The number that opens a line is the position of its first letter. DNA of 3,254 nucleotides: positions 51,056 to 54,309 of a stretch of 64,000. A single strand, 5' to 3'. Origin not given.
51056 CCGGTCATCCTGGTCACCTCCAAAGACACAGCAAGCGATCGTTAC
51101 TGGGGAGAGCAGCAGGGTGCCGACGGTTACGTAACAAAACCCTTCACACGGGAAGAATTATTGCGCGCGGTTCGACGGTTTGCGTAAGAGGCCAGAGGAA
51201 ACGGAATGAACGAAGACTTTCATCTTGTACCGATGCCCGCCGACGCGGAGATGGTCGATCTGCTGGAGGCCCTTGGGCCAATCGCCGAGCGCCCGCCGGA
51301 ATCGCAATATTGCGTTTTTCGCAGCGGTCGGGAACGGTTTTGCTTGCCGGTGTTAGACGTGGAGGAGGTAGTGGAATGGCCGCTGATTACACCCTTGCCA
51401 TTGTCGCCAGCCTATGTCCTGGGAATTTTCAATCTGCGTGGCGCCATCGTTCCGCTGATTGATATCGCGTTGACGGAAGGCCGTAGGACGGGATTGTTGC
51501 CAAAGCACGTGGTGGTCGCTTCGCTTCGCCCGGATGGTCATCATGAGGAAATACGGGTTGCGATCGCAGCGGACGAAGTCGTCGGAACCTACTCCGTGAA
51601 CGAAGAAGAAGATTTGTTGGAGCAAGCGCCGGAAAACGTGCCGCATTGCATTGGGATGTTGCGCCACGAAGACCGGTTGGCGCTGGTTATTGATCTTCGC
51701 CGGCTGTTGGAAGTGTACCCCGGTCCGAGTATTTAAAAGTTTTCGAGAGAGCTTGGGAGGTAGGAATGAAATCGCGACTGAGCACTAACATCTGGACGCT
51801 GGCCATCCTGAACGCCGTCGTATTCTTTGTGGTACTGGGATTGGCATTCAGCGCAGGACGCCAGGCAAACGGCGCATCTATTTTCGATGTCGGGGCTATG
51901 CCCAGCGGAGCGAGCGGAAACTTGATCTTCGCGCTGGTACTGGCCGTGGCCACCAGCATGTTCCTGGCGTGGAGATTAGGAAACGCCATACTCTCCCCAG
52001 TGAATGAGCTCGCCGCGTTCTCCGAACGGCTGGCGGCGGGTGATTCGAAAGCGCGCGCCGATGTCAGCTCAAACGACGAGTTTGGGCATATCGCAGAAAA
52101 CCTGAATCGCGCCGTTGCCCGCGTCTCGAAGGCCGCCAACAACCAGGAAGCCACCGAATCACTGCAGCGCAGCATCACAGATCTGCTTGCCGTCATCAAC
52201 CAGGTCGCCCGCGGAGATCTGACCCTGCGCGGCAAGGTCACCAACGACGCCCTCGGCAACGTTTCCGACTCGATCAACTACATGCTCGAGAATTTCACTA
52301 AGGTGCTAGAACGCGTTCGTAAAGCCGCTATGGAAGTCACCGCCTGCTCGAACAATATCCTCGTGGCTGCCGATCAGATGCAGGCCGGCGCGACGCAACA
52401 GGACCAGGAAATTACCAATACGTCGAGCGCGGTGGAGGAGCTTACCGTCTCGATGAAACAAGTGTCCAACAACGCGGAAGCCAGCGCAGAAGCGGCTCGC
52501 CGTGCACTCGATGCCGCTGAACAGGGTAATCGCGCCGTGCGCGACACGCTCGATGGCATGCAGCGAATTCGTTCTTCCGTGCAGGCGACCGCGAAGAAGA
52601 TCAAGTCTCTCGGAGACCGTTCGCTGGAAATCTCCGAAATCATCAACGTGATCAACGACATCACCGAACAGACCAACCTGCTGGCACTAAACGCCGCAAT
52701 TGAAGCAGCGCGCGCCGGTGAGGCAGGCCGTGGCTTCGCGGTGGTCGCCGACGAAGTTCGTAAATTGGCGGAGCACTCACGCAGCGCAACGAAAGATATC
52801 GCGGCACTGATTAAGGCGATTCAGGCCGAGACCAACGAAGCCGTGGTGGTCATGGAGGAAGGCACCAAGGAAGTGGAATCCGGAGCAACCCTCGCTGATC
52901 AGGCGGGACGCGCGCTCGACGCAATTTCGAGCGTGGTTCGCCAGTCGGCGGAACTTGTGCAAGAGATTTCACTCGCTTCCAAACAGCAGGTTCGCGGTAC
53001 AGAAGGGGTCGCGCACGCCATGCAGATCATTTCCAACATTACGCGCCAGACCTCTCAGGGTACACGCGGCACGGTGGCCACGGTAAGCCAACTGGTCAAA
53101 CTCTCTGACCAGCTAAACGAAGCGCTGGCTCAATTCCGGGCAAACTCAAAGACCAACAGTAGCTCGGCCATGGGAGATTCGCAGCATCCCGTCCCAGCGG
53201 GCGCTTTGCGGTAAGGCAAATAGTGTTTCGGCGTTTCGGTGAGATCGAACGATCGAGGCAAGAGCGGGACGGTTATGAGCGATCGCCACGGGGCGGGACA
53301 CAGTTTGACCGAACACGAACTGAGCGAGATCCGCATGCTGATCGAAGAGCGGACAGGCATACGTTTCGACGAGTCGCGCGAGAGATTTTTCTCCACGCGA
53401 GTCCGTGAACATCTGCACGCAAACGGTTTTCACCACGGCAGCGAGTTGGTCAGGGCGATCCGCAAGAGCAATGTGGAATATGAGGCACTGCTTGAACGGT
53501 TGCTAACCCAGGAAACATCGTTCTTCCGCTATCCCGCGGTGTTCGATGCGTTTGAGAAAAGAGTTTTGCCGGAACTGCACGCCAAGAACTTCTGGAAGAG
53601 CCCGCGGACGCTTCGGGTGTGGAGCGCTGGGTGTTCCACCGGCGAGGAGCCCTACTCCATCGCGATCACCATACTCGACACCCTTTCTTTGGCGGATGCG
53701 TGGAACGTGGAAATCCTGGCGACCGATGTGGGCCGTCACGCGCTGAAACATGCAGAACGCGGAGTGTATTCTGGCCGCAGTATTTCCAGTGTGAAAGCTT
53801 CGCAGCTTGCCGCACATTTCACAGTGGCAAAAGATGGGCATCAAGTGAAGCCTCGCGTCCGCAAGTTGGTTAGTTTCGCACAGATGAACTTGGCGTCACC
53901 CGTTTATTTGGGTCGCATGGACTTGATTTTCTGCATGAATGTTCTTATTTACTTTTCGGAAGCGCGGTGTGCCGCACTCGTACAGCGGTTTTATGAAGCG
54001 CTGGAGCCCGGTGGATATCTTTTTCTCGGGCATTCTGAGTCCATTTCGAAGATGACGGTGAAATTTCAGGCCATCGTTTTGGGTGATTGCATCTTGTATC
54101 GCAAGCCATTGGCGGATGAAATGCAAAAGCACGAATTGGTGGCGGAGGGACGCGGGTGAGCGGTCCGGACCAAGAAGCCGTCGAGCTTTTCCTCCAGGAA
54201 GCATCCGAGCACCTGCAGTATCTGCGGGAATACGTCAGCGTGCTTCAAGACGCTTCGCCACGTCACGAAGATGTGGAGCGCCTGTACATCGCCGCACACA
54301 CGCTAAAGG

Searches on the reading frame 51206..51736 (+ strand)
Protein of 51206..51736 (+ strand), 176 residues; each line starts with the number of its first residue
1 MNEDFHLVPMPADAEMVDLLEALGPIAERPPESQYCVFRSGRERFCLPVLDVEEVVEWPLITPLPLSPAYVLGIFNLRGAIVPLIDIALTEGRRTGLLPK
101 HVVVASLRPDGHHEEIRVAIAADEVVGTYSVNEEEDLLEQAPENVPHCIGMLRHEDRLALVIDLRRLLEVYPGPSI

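Call 24: find_homologous_proteins(query=window:51206-51736:+, max_evalue=1e-20)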
Query window:51206-51736:+ (176 aa): 2519 proteins with E <= 1e-20 among 2747 candidates; the best 120 are listed.
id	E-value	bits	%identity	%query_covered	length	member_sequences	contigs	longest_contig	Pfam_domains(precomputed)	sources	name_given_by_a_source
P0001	2.1e-110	384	99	100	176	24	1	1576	PF01584.25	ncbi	-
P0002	1.7e-103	362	93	100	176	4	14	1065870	PF01584.25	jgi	jgi:purine-binding chemotaxis protein CheW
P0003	1.5e-102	359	93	100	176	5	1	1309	PF01584.25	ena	-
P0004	5.6e-102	357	93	100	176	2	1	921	PF01584.25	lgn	-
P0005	8.2e-102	356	93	100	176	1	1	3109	PF01584.25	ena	-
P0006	9.3e-102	356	93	100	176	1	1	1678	PF01584.25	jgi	jgi:purine-binding chemotaxis protein CheW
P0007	1.1e-101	356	92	100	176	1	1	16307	PF01584.25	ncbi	-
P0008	1.6e-101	356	91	100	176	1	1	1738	PF01584.25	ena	-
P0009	4.5e-101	354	91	100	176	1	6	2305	PF01584.25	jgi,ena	-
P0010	5.0e-101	354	92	100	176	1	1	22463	PF01584.25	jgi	jgi:purine-binding chemotaxis protein CheW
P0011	6.1e-101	354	90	100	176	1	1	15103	PF01584.25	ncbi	-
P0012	8.1e-101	353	91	100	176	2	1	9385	PF01584.25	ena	-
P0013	8.9e-101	353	91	100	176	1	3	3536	PF01584.25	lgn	-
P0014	1.2e-100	353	90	100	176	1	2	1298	PF01584.25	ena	-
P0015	1.2e-100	353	91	100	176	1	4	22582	PF01584.25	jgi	jgi:purine-binding chemotaxis protein CheW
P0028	3.5e-97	341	89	100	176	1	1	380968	PF01584.25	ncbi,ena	-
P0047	3.5e-94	332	82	100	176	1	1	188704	PF01584.25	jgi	jgi:purine-binding chemotaxis protein CheW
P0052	6.4e-94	331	84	100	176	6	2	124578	PF01584.25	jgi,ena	jgi:purine-binding chemotaxis protein CheW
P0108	5.6e-92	324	82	100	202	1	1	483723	PF01584.25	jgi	jgi:purine-binding chemotaxis protein CheW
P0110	6.3e-92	324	82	100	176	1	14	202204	PF01584.25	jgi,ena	jgi:purine-binding chemotaxis protein CheW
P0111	6.3e-92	324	82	100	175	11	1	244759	PF01584.25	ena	-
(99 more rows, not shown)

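Call 25: find_encoding_contigs(protein=P0028, flank=2500, max_places=1)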
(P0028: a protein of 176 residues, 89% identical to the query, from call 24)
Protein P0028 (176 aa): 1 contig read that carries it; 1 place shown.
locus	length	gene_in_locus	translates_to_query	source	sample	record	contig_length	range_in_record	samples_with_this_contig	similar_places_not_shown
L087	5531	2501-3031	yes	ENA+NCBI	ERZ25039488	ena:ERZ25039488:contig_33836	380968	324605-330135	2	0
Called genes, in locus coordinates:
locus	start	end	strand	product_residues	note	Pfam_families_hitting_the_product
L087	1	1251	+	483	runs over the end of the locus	-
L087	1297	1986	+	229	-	PF00512:HisKA (faint)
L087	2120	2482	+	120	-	PF00072:Response_reg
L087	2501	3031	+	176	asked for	PF01584:CheW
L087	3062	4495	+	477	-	PF00672:HAMP (weak), PF00015:MCPsignal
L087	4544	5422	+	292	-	PF01739:CheR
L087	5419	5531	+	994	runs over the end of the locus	PF01627:Hpt, PF02895:H-kinase_dim, PF02518:HATPase_c, PF01584:CheW, PF00072:Response_reg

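Call 26: find_encoding_contigs(protein=P0047, flank=2500, max_places=1)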
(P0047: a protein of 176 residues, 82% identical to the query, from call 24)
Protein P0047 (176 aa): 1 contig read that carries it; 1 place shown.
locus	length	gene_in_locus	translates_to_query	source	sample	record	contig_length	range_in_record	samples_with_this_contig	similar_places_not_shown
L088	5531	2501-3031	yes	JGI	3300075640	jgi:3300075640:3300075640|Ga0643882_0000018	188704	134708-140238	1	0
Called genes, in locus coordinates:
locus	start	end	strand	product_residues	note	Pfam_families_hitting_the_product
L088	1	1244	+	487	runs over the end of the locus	-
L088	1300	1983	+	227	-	-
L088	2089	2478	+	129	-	PF00072:Response_reg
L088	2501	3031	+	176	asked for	PF01584:CheW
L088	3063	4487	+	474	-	PF00672:HAMP (weak), PF00015:MCPsignal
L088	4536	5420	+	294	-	PF01739:CheR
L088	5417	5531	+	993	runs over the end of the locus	PF01627:Hpt, PF02895:H-kinase_dim, PF02518:HATPase_c, PF01584:CheW, PF00072:Response_reg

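Call 27: find_encoding_contigs(protein=P0108, flank=2500, max_places=1)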
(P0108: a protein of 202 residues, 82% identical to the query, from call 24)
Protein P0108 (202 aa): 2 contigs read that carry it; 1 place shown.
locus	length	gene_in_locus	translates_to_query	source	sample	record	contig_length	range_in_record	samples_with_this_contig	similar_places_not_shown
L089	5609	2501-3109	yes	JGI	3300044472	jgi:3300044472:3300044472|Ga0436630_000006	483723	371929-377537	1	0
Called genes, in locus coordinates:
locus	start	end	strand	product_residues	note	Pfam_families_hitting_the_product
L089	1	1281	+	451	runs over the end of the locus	-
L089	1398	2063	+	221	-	-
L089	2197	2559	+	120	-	PF00072:Response_reg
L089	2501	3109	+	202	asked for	PF01584:CheW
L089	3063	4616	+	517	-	PF00672:HAMP (faint), PF00015:MCPsignal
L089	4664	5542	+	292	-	PF01739:CheR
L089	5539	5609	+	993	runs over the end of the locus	PF01627:Hpt, PF02895:H-kinase_dim, PF02518:HATPase_c, PF01584:CheW, PF00072:Response_reg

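Call 28: find_encoding_contigs(protein=P0110, flank=2500, max_places=2)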
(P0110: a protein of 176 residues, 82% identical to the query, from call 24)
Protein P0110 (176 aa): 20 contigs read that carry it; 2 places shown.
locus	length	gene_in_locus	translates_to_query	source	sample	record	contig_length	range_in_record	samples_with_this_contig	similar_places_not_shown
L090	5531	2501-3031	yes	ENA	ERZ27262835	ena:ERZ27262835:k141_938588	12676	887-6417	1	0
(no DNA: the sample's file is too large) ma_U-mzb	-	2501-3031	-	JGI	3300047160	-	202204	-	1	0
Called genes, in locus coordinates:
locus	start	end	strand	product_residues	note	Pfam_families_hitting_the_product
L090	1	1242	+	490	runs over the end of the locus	-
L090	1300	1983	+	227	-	-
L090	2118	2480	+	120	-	PF00072:Response_reg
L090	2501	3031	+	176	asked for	PF01584:CheW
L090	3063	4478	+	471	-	PF00672:HAMP (faint), PF00015:MCPsignal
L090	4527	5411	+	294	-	PF03705:CheR_N (faint), PF01739:CheR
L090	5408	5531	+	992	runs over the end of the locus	PF01627:Hpt, PF02895:H-kinase_dim, PF02518:HATPase_c, PF01584:CheW, PF00072:Response_reg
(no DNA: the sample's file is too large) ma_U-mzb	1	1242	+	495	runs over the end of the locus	-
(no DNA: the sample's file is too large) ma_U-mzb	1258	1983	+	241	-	-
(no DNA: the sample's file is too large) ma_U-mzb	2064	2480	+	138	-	PF00072:Response_reg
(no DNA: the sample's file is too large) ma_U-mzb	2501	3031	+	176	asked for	PF01584:CheW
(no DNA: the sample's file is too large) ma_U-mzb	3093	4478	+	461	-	PF00672:HAMP (faint), PF00015:MCPsignal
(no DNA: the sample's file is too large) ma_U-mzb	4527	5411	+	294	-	PF03705:CheR_N (faint), PF01739:CheR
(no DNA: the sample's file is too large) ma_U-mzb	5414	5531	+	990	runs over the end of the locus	PF01627:Hpt, PF02895:H-kinase_dim, PF02518:HATPase_c, PF01584:CheW, PF00072:Response_reg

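Call 29: find_encoding_contigs(protein=P0111, flank=2500, max_places=1)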
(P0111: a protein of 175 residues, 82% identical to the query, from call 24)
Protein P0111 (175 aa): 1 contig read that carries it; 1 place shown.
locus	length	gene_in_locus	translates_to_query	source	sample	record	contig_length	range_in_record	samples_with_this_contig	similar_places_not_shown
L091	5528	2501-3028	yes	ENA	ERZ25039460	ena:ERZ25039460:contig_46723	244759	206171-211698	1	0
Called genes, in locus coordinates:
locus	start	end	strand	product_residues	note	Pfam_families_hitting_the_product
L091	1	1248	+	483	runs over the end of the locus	-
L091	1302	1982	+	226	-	PF00512:HisKA (weak)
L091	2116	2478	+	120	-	PF00072:Response_reg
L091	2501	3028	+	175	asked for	PF01584:CheW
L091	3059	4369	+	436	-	PF00672:HAMP (faint), PF00015:MCPsignal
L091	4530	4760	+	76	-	-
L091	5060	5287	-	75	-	-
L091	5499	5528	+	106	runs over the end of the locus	-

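Call 30: find_encoding_contigs(protein=P0052, flank=2500, max_places=1)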
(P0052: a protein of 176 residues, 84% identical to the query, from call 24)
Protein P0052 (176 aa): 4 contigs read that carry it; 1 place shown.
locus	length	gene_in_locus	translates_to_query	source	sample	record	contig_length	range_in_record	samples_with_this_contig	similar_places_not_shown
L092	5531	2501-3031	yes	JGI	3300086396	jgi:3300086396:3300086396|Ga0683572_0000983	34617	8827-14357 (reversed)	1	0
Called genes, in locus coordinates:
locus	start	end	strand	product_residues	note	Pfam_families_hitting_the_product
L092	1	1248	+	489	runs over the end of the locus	-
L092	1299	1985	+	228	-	-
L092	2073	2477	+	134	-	PF00072:Response_reg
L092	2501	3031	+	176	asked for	PF01584:CheW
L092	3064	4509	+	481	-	PF00672:HAMP (faint), PF00015:MCPsignal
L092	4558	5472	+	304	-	PF01739:CheR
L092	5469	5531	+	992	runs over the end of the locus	PF01627:Hpt, PF02895:H-kinase_dim, PF02518:HATPase_c, PF01584:CheW, PF00072:Response_reg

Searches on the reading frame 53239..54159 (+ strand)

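Call 32: search_protein_families(library=pfam, proteins=[window:53239-54159:+], max_evalue=0.01)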
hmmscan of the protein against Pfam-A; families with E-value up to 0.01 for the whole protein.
window:53239-54159:+ (306 aa): 6 families
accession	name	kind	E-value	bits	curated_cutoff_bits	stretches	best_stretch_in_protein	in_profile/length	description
PF01739.24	CheR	-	1.3e-56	191.6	27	1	91-279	1-189/195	CheR methyltransferase, SAM binding domain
PF03705.20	CheR_N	-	4.2e-05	23.6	27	1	27-76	2-51/53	CheR methyltransferase, all-alpha domain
PF08242.18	Methyltransf_12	-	7.9e-05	23.8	30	1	166-261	12-98/98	Methyltransferase domain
PF13649.12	Methyltransf_25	-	8.7e-05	23.6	27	1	211-259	48-97/97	Methyltransferase domain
PF13489.12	Methyltransf_23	-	0.00024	21.3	27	1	105-263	4-116/164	Methyltransferase domain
PF08241.18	Methyltransf_11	-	0.0031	18.5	21.2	1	206-263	43-95/95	Methyltransferase domain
